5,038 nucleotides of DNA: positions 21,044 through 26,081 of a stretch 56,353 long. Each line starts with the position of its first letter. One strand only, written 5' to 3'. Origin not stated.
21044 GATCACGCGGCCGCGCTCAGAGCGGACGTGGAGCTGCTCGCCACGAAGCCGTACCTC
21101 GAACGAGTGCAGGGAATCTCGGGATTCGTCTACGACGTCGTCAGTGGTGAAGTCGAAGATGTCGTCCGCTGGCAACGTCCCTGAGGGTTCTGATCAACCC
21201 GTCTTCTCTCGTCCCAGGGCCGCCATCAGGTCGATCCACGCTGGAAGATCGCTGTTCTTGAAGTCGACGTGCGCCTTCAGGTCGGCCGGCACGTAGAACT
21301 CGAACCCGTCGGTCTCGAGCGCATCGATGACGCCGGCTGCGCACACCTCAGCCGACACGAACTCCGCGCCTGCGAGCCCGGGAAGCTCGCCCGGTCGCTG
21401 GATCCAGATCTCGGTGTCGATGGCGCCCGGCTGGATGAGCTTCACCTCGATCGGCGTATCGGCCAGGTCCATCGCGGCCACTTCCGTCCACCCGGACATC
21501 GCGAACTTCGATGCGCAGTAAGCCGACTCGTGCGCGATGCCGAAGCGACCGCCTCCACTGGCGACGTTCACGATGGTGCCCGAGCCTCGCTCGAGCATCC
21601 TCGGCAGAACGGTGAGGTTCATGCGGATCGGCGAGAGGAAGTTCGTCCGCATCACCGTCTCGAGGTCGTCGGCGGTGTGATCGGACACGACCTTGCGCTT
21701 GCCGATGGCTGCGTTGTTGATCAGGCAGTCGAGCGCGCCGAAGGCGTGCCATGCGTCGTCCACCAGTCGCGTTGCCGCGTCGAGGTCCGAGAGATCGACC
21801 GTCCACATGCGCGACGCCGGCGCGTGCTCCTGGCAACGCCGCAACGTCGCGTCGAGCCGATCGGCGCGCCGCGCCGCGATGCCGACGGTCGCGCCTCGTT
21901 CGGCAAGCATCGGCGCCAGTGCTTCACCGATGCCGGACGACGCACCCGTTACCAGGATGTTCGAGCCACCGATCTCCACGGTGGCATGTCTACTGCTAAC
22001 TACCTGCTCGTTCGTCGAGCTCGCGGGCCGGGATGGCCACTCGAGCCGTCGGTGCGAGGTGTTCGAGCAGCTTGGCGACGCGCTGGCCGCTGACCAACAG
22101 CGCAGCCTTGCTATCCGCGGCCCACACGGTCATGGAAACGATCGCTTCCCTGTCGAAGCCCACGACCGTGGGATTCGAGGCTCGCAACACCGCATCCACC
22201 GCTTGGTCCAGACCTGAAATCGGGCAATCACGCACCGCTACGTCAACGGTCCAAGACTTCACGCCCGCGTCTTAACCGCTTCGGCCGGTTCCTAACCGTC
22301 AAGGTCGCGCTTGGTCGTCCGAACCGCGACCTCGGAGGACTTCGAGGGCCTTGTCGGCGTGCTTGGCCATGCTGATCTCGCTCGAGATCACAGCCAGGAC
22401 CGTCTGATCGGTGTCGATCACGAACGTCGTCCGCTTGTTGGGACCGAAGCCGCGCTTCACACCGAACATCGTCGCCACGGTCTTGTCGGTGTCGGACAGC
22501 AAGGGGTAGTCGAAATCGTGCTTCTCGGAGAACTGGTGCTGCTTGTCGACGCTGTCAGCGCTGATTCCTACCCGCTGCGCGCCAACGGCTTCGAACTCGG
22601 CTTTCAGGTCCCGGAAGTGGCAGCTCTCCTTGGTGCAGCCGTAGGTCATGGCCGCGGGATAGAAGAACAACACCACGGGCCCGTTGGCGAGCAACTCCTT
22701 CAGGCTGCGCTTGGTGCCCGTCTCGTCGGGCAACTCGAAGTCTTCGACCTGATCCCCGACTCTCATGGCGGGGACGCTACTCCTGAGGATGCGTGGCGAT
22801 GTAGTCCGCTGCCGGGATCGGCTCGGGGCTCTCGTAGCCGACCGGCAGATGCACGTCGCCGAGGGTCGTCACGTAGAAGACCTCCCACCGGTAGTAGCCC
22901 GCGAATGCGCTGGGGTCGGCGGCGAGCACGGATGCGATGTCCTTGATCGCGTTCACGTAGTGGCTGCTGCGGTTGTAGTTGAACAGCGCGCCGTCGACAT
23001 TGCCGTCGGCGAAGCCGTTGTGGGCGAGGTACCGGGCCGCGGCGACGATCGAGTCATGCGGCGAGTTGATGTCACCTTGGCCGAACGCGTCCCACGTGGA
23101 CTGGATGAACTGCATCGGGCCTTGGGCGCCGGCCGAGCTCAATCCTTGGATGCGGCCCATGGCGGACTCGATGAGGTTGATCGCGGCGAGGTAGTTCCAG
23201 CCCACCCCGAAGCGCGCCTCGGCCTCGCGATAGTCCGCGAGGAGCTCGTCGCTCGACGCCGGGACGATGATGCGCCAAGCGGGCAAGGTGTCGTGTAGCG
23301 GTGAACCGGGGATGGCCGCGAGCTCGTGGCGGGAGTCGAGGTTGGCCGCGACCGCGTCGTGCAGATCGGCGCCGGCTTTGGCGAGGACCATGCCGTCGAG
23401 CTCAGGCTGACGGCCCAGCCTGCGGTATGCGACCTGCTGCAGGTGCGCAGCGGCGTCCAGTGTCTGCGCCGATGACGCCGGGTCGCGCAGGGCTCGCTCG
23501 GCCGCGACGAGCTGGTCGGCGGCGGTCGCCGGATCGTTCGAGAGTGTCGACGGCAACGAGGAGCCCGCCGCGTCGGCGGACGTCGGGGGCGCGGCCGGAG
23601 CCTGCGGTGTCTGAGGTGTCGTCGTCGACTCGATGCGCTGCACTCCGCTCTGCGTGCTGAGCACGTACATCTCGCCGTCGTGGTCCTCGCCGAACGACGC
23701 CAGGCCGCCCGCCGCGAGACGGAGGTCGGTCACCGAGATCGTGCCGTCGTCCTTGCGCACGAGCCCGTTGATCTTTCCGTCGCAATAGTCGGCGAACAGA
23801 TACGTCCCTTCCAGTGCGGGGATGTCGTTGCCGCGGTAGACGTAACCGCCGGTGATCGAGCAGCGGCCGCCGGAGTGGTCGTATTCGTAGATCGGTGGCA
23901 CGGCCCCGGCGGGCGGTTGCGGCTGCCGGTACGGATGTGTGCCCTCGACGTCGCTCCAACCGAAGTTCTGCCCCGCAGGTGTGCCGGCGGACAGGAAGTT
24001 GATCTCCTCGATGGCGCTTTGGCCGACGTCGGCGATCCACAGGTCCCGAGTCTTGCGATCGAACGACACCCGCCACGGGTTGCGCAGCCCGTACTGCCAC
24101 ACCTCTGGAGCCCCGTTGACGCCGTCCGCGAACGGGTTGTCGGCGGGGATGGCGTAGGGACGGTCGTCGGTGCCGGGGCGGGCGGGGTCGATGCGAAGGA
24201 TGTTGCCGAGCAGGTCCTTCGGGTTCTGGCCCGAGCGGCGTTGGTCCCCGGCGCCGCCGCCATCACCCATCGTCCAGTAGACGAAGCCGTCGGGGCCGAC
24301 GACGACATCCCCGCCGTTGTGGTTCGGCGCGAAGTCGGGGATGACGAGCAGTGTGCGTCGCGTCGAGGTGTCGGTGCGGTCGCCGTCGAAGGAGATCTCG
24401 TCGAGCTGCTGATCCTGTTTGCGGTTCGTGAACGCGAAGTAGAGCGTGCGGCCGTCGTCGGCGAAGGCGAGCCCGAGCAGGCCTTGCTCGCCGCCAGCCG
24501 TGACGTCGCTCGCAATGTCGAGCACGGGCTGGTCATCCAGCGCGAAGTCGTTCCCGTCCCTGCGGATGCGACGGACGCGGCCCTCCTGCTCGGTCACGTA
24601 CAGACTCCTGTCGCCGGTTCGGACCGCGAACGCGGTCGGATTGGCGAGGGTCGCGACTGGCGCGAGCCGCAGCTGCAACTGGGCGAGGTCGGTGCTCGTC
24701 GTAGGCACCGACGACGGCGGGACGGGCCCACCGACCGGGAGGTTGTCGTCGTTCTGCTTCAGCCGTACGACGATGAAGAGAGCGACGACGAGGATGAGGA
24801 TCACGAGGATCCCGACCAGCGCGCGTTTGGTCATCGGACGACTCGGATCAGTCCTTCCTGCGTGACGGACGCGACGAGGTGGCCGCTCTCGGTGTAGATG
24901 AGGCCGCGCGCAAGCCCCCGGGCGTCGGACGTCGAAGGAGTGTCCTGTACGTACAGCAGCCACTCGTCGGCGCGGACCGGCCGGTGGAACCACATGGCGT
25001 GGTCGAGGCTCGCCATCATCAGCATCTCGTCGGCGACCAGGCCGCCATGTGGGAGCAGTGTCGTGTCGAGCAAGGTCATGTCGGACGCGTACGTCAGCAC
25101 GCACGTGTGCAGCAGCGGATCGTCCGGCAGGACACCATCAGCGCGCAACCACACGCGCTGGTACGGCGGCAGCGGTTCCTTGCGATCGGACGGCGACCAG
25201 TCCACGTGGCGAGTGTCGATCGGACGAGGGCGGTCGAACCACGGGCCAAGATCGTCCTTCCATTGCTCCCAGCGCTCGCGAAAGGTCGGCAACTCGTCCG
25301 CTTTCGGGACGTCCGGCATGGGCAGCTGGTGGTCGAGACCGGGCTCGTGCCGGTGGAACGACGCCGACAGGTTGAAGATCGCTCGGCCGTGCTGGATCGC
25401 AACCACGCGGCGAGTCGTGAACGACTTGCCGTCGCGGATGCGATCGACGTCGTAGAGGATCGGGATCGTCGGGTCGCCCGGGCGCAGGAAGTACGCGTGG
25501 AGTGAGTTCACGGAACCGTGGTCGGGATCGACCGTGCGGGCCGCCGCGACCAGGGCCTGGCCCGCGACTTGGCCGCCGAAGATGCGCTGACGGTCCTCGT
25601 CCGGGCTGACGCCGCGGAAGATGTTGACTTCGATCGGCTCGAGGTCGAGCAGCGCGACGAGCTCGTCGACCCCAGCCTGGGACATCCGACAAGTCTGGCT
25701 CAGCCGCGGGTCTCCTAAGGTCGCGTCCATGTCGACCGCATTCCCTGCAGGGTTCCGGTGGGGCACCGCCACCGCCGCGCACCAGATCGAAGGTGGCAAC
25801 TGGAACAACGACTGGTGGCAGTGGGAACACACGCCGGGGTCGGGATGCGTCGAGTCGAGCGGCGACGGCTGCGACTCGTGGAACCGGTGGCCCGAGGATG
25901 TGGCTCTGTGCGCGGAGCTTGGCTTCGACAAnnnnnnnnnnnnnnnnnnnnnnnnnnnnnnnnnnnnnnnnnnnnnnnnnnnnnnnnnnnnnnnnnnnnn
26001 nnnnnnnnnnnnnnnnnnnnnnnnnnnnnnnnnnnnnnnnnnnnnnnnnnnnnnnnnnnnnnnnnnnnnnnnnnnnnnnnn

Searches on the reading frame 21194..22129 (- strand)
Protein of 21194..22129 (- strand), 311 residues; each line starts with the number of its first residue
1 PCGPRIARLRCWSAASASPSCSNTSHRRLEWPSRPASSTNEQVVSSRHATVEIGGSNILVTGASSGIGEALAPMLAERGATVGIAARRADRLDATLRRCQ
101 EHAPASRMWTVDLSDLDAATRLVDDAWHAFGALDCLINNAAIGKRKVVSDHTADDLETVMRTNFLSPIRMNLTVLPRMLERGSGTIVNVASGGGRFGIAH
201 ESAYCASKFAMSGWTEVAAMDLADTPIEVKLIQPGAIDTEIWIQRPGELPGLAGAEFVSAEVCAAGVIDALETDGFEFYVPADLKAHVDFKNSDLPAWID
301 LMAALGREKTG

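Call 24: search_protein_families(library=ncbifam, proteins=[window:21194-22129:-], max_evalue=0.00001)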
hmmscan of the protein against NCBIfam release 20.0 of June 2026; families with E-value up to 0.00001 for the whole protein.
window:21194-22129:- (311 aa): 214 families (the best 25 are shown)
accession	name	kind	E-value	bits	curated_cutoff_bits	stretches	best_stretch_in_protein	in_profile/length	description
NF004825.0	PRK06181.1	equivalog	1.2e-42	146.1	215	1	56-242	7-193/268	SDR family oxidoreductase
NF005539.0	PRK07201.1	equivalog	1.1e-41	143.4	549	1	45-271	360-584/657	SDR family oxidoreductase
NF005495.0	PRK07109.1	subfamily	1.7e-40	139.3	264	1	55-304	8-260/334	SDR family oxidoreductase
NF005878.0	PRK07825.1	subfamily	9.4e-40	136.7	287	1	50-291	4-237/278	short chain dehydrogenase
NF005806.0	PRK07666.1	equivalog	1.1e-38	132.9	286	1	52-244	4-196/239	3-ketoacyl-ACP reductase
NF005559.1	PRK07231.1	subfamily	1.2e-38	133.1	215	1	55-242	4-191/249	glucose 1-dehydrogenase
NF004521.0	PRK05866.1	equivalog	1.8e-38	132.4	368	1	38-234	23-222/294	SDR family oxidoreductase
NF006565.0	PRK09072.1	equivalog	1.1e-37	130.1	238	1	53-280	3-227/265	SDR family oxidoreductase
NF005672.0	PRK07454.1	equivalog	1.1e-37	129.5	234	1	57-242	8-193/241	SDR family oxidoreductase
NF005881.0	PRK07832.1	equivalog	2e-37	129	296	1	51-241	5-197/287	SDR family oxidoreductase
NF009466.0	PRK12826.1-2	subfamily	3.3e-37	128.3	222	1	57-241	5-191/248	3-oxoacyl-ACP reductase FabG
NF005594.0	PRK07326.1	equivalog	8.7e-37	126.9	271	1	56-247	7-196/237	SDR family oxidoreductase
NF004791.0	PRK06138.1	equivalog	2e-36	125.6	312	1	58-242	8-191/252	SDR family oxidoreductase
TIGR01963.1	PHB_DH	subfamily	2e-36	125.6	307.05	1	57-241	3-187/255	3-hydroxybutyrate dehydrogenase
NF004824.0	PRK06180.1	subfamily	2.1e-36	125.5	298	1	57-240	6-186/279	oxidoreductase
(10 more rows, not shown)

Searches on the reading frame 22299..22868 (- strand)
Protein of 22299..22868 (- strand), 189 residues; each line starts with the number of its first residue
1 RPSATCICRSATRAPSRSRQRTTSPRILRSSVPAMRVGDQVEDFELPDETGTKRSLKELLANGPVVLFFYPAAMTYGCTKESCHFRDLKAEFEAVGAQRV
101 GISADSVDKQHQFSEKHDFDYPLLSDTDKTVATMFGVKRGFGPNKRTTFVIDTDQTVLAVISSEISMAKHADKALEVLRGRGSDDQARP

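Call 24: search_protein_families(library=ncbifam, proteins=[window:22299-22868:-], max_evalue=0.00001)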
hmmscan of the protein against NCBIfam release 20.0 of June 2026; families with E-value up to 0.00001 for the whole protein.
window:22299-22868:- (189 aa): 9 families
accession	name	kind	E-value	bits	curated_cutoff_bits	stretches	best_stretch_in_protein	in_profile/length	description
NF006960.0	PRK09437.1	equivalog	1.8e-27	96.2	140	1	35-179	4-153/156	thioredoxin-dependent thiol peroxidase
NF053650.1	PerredPrxQDein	equivalog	1.2e-23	83.7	260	1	42-179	2-143/148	thioredoxin-dependent peroxiredoxin PrxQ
NF009668.0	PRK13189.1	equivalog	1.2e-12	47.5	211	1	33-178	8-160/224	peroxiredoxin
NF040737.1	peroxi_PrxU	equivalog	4.6e-11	42.9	270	1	16-160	17-171/233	thioredoxin-dependent peroxiredoxin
NF002854.0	PRK03147.1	subfamily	7e-11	42.3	170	1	34-166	35-161/176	thiol-disulfide oxidoreductase ResA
NF009669.0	PRK13190.1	equivalog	1.7e-10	40.4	261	1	61-178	27-151/203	putative peroxiredoxin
TIGR03137.1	AhpC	equivalog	2.9e-10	40.2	272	1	65-176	34-150/187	alkyl hydroperoxide reductase subunit C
NF011576.0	PRK15000.1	subfamily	6e-06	26.1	301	0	58-176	30-156/200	peroxiredoxin C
NF010122.0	PRK13599.1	equivalog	6.4e-06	25.7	456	1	37-186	9-165/220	peroxiredoxin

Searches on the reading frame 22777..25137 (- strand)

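Call 24: search_protein_families(library=ncbifam, proteins=[window:22777-25137:-], max_evalue=0.00001)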
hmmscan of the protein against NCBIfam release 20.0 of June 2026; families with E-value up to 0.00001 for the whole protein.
window:22777-25137:- (786 aa): 1 family
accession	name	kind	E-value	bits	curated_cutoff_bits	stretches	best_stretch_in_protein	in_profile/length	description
TIGR03606.1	non_repeat_PQQ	subfamily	6.6e-13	48.3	434.55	1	163-400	28-273/454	glucose/sorbosone family PQQ-dependent dehydrogenase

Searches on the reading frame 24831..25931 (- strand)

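Call 24: search_protein_families(library=ncbifam, proteins=[window:24831-25931:-], max_evalue=0.00001)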
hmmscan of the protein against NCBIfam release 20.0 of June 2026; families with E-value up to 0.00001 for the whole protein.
window:24831-25931:- (366 aa): 2 families
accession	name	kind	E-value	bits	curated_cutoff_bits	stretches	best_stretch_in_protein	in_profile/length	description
NF007817.0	PRK10526.1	equivalog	1.1e-82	277.8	481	1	83-364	1-284/286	acyl-CoA thioesterase II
TIGR00189.1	tesB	equivalog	8.1e-82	274.8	292.85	1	95-363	1-282/282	acyl-CoA thioesterase II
